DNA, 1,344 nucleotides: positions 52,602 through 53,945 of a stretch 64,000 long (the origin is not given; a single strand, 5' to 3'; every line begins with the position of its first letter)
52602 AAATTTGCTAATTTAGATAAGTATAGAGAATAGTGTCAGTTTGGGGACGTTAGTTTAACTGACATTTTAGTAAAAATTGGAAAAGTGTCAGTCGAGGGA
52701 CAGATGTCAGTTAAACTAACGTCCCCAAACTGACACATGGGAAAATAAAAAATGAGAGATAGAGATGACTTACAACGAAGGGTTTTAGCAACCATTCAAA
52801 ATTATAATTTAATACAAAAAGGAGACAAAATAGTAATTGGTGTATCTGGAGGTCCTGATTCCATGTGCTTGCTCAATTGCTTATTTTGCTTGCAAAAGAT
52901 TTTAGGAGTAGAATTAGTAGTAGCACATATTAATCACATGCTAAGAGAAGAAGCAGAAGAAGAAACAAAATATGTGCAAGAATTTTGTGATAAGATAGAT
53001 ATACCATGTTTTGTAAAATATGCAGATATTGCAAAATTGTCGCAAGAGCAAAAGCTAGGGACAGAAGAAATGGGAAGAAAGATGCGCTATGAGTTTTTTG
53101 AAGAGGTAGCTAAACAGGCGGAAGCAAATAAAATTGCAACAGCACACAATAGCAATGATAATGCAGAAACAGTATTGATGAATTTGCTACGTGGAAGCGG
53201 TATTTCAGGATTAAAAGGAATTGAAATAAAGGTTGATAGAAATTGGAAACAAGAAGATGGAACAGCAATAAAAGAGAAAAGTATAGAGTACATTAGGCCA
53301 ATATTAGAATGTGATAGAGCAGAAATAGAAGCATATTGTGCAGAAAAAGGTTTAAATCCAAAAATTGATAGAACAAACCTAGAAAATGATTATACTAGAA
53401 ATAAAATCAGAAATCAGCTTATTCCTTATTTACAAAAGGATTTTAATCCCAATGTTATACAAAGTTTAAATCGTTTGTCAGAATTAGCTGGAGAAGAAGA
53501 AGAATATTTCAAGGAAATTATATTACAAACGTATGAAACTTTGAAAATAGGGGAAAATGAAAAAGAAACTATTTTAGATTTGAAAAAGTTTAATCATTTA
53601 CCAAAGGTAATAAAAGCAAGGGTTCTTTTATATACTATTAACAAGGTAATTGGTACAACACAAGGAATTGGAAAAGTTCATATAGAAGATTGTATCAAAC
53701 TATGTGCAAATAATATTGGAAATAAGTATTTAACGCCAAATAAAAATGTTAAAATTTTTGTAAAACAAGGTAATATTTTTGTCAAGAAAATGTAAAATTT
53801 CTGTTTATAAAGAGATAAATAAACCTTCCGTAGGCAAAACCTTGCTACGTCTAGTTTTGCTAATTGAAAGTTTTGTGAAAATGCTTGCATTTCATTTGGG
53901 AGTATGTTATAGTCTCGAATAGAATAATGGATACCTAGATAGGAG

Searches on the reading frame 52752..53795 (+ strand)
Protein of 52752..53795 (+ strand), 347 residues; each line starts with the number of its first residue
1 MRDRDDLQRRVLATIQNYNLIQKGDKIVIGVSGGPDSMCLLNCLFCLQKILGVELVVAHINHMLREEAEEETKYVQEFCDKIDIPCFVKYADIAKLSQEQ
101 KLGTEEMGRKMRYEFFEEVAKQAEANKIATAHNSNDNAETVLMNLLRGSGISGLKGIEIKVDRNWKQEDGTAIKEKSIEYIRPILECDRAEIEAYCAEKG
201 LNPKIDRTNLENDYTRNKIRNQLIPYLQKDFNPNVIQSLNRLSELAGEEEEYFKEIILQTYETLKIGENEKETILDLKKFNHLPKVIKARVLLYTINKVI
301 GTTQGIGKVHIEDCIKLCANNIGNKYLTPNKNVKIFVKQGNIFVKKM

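Call 13: search_protein_families(library=pfam, proteins=[window:52752-53795:+])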
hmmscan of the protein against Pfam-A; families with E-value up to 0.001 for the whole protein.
window:52752-53795:+ (347 aa): 1 family
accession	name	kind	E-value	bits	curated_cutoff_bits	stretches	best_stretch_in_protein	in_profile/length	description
PF01171.26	ATP_bind_3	-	1e-55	188.8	27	1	26-222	1-182/182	PP-loop family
